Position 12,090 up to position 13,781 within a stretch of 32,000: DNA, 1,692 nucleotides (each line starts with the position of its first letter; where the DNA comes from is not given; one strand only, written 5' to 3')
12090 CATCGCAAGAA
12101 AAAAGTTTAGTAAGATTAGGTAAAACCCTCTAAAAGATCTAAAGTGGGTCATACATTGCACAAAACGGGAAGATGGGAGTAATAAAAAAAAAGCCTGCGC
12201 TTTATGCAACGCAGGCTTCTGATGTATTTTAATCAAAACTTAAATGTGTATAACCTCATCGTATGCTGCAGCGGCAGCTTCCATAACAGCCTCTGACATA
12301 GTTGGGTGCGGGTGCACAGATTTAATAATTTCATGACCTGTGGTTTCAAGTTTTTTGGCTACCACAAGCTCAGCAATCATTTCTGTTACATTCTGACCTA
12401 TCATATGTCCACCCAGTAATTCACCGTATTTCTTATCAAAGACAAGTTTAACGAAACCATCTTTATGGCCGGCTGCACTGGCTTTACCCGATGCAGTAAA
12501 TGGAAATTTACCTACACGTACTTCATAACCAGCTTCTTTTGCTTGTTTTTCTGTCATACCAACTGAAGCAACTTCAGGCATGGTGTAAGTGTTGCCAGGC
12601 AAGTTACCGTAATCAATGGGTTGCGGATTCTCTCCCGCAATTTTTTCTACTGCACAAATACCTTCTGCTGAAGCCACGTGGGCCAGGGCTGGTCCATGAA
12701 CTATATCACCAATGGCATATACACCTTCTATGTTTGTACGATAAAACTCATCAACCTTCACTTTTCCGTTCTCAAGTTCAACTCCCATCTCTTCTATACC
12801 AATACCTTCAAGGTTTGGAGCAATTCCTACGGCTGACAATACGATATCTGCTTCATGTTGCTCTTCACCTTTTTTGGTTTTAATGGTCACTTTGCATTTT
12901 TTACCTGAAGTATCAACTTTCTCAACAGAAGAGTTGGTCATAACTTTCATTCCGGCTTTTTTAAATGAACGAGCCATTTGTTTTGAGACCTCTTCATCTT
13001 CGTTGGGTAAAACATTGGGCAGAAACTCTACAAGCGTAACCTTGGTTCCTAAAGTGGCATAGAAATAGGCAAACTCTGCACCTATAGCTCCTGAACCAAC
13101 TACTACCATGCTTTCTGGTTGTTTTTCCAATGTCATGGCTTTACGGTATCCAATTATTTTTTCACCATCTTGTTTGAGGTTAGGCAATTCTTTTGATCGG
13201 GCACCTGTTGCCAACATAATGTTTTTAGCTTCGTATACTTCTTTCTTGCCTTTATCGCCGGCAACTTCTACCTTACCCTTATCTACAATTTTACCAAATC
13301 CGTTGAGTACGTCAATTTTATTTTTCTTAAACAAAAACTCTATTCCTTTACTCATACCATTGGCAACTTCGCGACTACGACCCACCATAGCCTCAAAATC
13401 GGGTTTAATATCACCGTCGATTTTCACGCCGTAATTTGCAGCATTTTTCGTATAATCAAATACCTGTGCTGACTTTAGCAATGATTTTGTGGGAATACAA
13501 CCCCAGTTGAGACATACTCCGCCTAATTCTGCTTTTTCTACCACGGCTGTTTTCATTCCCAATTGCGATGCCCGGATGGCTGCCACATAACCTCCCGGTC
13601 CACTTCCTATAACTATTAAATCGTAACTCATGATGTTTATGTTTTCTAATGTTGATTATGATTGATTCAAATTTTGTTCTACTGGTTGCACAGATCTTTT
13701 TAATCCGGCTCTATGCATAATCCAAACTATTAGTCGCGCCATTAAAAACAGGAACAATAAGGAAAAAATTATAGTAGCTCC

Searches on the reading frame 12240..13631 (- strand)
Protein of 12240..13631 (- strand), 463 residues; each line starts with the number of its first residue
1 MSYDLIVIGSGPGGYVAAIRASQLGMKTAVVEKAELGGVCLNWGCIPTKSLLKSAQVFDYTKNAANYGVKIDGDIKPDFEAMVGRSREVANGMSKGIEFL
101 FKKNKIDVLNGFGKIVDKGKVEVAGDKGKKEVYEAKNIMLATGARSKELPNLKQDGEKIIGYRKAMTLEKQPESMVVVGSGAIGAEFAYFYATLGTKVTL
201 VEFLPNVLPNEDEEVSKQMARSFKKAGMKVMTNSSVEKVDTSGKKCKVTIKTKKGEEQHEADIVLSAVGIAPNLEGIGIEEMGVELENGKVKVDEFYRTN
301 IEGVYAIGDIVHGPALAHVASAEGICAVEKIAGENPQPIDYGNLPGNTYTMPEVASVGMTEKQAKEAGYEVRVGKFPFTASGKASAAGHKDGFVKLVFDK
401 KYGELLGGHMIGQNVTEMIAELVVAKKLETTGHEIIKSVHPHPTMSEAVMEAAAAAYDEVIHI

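Call 10: find_encoding_contigs(protein=window:12240-13631:-, flank=10000, max_places=10)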
Protein window:12240-13631:- (463 aa): 1 contig read that carries it; 1 place shown.
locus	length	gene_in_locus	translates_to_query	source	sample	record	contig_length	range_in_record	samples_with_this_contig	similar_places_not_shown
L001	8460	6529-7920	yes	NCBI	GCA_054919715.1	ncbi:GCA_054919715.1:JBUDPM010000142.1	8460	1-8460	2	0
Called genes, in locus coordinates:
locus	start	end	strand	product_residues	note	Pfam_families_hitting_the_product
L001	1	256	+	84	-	PF00072:Response_reg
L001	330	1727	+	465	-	-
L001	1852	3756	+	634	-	PF00989:PAS, PF08448:PAS_4, PF13426:PAS_9, PF08447:PAS_3, PF08447:PAS_3, PF08448:PAS_4, PF13426:PAS_9, PF00512:HisKA, +3 more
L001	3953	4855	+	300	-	PF01297:ZnuA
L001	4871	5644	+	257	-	PF02463:SMC_N, PF00005:ABC_tran, PF13304:AAA_21 (faint)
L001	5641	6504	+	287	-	PF00950:ABC-3, PF01032:FecCD (weak)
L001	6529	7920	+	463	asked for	PF00890:FAD_binding_2 (weak), PF01134:GIDA (faint), PF07992:Pyr_redox_2, PF12831:FAD_oxidored (weak), PF13738:Pyr_redox_3, PF00070:Pyr_redox, PF02737:3HCDH_N (weak), PF02852:Pyr_redox_dim, +4 more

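Call 40: find_homologous_proteins(query=window:12240-13631:-, max_evalue=1e-150)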
Query window:12240-13631:- (463 aa): 8000 proteins with E <= 1e-150 among 8000 candidates; the best 120 are listed.
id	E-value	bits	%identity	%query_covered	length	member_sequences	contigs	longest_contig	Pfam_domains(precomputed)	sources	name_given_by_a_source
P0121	1.6e-298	1008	99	100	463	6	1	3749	PF13450.13,PF07992.21,PF00070.34,PF03486.21,PF01134.29,PF12831.14,PF01266.31,PF13434.13,PF00890.31,PF02852.29,PF13738.13,PF02737.25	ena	-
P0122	2.4e-298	1007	100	100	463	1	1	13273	PF13450.13,PF07992.21,PF00070.34,PF03486.21,PF01134.29,PF12831.14,PF01266.31,PF13434.13,PF00890.31,PF02852.29,PF13738.13,PF02737.25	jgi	-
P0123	2.9e-297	1004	99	100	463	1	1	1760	PF13450.13,PF07992.21,PF00070.34,PF03486.21,PF01134.29,PF12831.14,PF01266.31,PF13434.13,PF00890.31,PF02852.29,PF13738.13,PF02737.25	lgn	-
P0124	4.1e-297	1003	99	100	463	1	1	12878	PF13450.13,PF07992.21,PF00070.34,PF03486.21,PF01134.29,PF12831.14,PF01266.31,PF13434.13,PF00890.31,PF02852.29,PF13738.13,PF02737.25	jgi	-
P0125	2.5e-286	968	94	100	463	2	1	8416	PF13450.13,PF07992.21,PF00070.34,PF03486.21,PF01134.29,PF12831.14,PF01266.31,PF13434.13,PF00890.31,PF02852.29,PF13738.13,PF02737.25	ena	-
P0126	7.3e-278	940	90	100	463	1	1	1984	PF01266.31,PF13434.13,PF13450.13,PF00890.31,PF02852.29,PF07992.21,PF00070.34,PF13738.13,PF03486.21,PF01134.29,PF12831.14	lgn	-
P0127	2.2e-276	935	89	100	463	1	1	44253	PF01266.31,PF13434.13,PF13450.13,PF00890.31,PF02852.29,PF07992.21,PF00070.34,PF13738.13,PF03486.21,PF01134.29,PF12831.14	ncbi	-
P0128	3.7e-273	924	89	100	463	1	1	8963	PF01266.31,PF13434.13,PF13450.13,PF00890.31,PF02852.29,PF07992.21,PF00070.34,PF13738.13,PF03486.21,PF01134.29,PF12831.14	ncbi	ncbi:MAG: dihydrolipoyl dehydrogenase [Salinivirgaceae bacterium]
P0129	1.3e-272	923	88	100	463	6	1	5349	PF01266.31,PF13434.13,PF13450.13,PF00890.31,PF02852.29,PF07992.21,PF00070.34,PF13738.13,PF03486.21,PF12831.14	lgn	-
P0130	5.1e-272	921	89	100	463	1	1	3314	PF01266.31,PF13434.13,PF13450.13,PF00890.31,PF02852.29,PF07992.21,PF00070.34,PF13738.13,PF03486.21,PF01134.29,PF12831.14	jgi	jgi:dihydrolipoamide dehydrogenase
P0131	5.7e-272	920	89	100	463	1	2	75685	PF01266.31,PF13434.13,PF13450.13,PF00890.31,PF02852.29,PF07992.21,PF00070.34,PF13738.13,PF03486.21,PF01134.29,PF12831.14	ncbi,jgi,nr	ncbi:MAG: dihydrolipoyl dehydrogenase [Salinivirgaceae bacterium]|jgi:dihydrolipoamide dehydrogenase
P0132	6.9e-269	910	87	100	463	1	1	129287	PF01266.31,PF13434.13,PF13450.13,PF00890.31,PF02852.29,PF07992.21,PF00070.34,PF13738.13,PF01134.29,PF12831.14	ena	-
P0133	2.3e-263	892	84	100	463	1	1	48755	PF01266.31,PF13434.13,PF13450.13,PF00890.31,PF02852.29,PF07992.21,PF00070.34,PF13738.13,PF03486.21,PF12831.14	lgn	-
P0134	3.8e-261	885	84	100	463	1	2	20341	PF01266.31,PF13434.13,PF13450.13,PF00890.31,PF02852.29,PF07992.21,PF00070.34,PF13738.13,PF03486.21,PF01134.29,PF12831.14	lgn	-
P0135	9.3e-261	883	84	100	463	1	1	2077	PF01266.31,PF13434.13,PF13450.13,PF00890.31,PF02852.29,PF07992.21,PF00070.34,PF13738.13,PF03486.21,PF01134.29,PF12831.14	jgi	-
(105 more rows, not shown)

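Call 41: find_encoding_contigs(protein=P0122, flank=10000, max_places=4)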
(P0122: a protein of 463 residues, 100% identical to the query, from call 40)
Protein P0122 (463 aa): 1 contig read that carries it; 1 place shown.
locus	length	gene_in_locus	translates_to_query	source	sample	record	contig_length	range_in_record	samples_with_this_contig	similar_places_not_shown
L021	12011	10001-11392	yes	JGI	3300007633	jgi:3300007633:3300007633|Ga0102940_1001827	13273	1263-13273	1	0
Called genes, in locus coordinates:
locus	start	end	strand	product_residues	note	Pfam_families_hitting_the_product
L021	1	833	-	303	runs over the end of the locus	PF10043:DUF2279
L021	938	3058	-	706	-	PF00672:HAMP, PF13185:GAF_2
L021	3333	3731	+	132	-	PF00072:Response_reg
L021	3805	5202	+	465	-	-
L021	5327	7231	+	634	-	PF00989:PAS, PF08448:PAS_4, PF13426:PAS_9, PF08447:PAS_3, PF08447:PAS_3, PF13426:PAS_9, PF00512:HisKA, PF02518:HATPase_c, +3 more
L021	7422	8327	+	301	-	PF01297:ZnuA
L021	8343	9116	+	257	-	PF02463:SMC_N, PF00005:ABC_tran, PF13304:AAA_21 (faint)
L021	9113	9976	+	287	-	PF00950:ABC-3, PF01032:FecCD (weak)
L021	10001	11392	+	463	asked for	PF00890:FAD_binding_2 (weak), PF01134:GIDA (faint), PF07992:Pyr_redox_2, PF12831:FAD_oxidored (weak), PF13738:Pyr_redox_3, PF00070:Pyr_redox, PF02737:3HCDH_N (weak), PF02852:Pyr_redox_dim, +4 more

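Call 42: find_encoding_contigs(protein=P0124, flank=10000, max_places=4)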
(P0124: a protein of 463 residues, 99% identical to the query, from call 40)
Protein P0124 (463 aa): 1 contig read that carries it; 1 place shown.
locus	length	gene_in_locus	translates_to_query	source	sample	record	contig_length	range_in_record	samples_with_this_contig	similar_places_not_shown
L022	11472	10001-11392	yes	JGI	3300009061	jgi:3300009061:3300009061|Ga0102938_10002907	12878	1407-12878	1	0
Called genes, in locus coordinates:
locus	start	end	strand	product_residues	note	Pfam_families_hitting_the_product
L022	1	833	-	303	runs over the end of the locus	PF10043:DUF2279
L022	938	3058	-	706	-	PF00672:HAMP, PF13185:GAF_2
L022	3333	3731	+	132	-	PF00072:Response_reg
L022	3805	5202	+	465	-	-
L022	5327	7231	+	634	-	PF00989:PAS, PF08448:PAS_4 (weak), PF13426:PAS_9, PF08447:PAS_3, PF08447:PAS_3, PF13426:PAS_9, PF00512:HisKA, PF02518:HATPase_c, +3 more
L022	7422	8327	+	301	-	PF01297:ZnuA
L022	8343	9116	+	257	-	PF02463:SMC_N, PF00005:ABC_tran, PF13304:AAA_21 (faint)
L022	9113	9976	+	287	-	PF00950:ABC-3, PF01032:FecCD (weak)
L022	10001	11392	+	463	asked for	PF00890:FAD_binding_2 (weak), PF01134:GIDA (faint), PF07992:Pyr_redox_2, PF12831:FAD_oxidored (weak), PF13738:Pyr_redox_3, PF00070:Pyr_redox, PF02737:3HCDH_N (weak), PF02852:Pyr_redox_dim, +4 more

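Call 65: find_encoding_contigs(protein=P0125, flank=10000, max_places=4)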
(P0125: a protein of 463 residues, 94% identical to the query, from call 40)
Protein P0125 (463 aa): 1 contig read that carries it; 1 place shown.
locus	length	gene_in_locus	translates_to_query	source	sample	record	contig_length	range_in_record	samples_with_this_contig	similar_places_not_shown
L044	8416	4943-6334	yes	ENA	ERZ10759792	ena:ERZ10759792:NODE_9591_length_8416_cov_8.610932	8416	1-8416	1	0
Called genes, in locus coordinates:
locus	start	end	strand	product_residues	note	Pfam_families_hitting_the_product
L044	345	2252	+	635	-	PF00989:PAS, PF13426:PAS_9, PF08447:PAS_3, PF00989:PAS, PF08447:PAS_3, PF08448:PAS_4, PF13426:PAS_9, PF00512:HisKA, +3 more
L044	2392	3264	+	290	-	PF01297:ZnuA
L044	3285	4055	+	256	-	PF02463:SMC_N (weak), PF00005:ABC_tran, PF13304:AAA_21 (faint)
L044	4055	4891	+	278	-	PF00950:ABC-3, PF01032:FecCD (weak)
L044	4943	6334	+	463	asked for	PF00890:FAD_binding_2 (weak), PF01134:GIDA (faint), PF07992:Pyr_redox_2, PF12831:FAD_oxidored (weak), PF13738:Pyr_redox_3, PF00070:Pyr_redox, PF02737:3HCDH_N (weak), PF02852:Pyr_redox_dim, +4 more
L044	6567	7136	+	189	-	PF04264:YceI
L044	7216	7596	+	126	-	-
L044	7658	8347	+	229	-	PF00072:Response_reg, PF00486:Trans_reg_C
